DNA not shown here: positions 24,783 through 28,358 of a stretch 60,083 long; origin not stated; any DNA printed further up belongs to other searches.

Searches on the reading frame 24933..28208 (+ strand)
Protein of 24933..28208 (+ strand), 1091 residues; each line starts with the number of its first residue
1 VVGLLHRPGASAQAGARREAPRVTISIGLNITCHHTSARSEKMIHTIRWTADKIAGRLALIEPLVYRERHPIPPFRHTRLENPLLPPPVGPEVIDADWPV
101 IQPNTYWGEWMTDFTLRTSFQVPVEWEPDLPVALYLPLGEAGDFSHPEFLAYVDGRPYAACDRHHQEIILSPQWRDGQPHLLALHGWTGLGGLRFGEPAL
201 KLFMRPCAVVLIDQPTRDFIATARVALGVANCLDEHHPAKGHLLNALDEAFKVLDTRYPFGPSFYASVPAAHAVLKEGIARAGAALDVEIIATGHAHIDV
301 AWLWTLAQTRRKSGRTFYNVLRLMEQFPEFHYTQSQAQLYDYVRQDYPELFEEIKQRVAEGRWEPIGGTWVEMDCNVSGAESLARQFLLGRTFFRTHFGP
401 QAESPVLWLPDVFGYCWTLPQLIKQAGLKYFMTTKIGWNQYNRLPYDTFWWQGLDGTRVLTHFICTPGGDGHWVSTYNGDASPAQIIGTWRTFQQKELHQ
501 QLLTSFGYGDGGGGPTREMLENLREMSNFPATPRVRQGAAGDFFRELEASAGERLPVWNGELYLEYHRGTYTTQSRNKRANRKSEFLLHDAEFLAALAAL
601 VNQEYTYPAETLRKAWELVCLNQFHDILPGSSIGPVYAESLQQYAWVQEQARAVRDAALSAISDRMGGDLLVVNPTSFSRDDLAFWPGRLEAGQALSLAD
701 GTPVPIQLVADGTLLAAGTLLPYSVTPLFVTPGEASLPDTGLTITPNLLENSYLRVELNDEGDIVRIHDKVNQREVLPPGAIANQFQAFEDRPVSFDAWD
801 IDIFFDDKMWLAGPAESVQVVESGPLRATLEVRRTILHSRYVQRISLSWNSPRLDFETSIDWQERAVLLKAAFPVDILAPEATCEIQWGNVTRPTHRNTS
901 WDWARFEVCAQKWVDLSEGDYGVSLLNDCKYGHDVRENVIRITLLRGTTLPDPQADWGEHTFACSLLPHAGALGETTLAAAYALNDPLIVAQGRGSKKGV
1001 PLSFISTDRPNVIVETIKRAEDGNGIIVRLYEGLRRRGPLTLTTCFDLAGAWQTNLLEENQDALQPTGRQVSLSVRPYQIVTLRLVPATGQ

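Call 49: search_protein_families(library=pfam, proteins=[window:24933-28208:+], max_evalue=0.00001)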
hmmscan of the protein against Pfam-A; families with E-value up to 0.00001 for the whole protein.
window:24933-28208:+ (1091 aa): 4 families
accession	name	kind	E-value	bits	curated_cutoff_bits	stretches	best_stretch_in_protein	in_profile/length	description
PF01074.27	Glyco_hydro_38N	-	6.4e-90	301.7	25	1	290-559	2-270/270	Glycosyl hydrolases family 38 N-terminal domain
PF07748.19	Glyco_hydro_38C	-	3.2e-67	227.2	25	1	749-954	1-206/206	Glycosyl hydrolases family 38 C-terminal domain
PF09261.16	Alpha-mann_mid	-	1.6e-27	95.9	31.1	1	565-661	1-95/96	Alpha mannosidase middle domain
PF17677.7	Glyco_hydro38C2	-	1.3e-17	64.1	22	1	1011-1083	1-72/72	Glycosyl hydrolases family 38 C-terminal beta sandwich domain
